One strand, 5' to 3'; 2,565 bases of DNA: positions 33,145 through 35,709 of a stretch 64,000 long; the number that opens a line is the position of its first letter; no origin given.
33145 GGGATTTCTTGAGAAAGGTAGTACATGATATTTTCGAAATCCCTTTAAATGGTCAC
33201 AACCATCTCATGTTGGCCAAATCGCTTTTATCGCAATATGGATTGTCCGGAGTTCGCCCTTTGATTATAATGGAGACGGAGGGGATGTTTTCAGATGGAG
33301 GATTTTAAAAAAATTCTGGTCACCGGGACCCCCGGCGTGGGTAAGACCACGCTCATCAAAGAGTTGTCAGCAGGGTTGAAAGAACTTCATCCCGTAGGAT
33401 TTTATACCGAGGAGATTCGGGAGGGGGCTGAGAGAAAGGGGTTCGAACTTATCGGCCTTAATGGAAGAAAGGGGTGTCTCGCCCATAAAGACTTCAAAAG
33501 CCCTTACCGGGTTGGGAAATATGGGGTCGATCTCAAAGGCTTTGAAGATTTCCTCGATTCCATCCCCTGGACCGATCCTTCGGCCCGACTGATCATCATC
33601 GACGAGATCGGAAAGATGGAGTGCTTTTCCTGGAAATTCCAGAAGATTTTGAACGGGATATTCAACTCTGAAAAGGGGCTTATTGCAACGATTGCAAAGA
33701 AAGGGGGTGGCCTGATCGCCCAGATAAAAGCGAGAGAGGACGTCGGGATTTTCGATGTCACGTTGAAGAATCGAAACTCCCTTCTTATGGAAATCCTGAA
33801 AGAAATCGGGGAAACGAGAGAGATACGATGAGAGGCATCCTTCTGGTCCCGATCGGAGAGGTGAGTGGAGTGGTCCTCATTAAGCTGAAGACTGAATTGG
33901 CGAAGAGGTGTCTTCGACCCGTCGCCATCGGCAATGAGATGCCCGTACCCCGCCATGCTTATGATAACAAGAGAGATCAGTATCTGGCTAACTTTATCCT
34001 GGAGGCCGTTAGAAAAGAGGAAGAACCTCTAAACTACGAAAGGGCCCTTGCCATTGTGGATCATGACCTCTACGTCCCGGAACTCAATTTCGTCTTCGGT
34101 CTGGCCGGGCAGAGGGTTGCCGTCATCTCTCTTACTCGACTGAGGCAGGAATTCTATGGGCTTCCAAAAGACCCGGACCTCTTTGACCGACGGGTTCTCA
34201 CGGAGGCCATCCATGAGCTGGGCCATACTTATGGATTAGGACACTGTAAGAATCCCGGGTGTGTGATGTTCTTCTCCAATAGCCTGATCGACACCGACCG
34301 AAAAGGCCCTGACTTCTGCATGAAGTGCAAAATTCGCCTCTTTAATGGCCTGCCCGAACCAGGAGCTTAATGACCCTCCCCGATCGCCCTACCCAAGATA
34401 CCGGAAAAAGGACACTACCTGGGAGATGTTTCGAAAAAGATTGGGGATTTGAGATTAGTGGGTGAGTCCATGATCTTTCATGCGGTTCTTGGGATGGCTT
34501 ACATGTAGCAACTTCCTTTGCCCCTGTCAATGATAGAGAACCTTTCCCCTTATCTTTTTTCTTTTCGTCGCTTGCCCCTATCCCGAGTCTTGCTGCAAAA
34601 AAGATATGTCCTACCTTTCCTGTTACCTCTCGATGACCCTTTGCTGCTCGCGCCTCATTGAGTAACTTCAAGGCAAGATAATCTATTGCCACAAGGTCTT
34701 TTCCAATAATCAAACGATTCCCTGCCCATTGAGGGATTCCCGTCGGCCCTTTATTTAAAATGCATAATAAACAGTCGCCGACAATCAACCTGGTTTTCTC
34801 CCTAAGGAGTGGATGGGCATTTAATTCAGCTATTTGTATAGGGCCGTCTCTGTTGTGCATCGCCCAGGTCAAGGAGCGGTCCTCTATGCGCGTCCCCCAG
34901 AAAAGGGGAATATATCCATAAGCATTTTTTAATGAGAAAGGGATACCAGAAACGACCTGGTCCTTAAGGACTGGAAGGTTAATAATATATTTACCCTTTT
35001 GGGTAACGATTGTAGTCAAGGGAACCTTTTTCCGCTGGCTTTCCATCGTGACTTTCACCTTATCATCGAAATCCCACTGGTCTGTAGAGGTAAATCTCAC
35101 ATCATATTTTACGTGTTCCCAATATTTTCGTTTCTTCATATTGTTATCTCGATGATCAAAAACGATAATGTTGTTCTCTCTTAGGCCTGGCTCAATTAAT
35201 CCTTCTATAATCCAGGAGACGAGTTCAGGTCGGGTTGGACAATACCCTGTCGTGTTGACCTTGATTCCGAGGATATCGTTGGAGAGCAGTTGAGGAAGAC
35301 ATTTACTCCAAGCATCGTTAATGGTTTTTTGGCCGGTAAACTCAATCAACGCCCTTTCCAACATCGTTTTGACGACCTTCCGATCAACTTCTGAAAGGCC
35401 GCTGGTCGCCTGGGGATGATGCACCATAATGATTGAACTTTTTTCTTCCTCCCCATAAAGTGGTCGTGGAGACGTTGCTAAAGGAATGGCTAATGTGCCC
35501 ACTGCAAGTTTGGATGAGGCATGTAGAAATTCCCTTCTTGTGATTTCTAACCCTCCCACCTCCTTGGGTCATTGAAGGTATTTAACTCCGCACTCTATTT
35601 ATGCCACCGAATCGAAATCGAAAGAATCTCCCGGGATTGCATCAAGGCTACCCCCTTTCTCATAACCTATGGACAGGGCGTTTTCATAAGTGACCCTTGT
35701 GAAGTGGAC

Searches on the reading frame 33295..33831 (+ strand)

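Call 64: search_protein_families(library=pfam, proteins=[window:33295-33831:+], max_evalue=0.00001)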
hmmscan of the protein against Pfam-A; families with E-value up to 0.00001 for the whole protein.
window:33295-33831:+ (178 aa): 2 families
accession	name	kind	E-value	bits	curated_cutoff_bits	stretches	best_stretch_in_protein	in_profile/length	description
PF03266.21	NTPase_1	-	3.8e-44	150.9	23.9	1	6-168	1-168/168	NTPase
PF13238.12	AAA_18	-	8.6e-06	26.7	29.4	0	7-34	1-25/128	AAA domain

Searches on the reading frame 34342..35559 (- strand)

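Call 64: search_protein_families(library=pfam, proteins=[window:34342-35559:-], max_evalue=0.00001)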
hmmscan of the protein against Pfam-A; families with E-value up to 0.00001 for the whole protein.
window:34342-35559:- (405 aa): 1 family
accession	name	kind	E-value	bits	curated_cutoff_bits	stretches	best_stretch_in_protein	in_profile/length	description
PF04015.17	DUF362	-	1.1e-12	48.9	24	1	104-297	13-199/200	Domain of unknown function (DUF362)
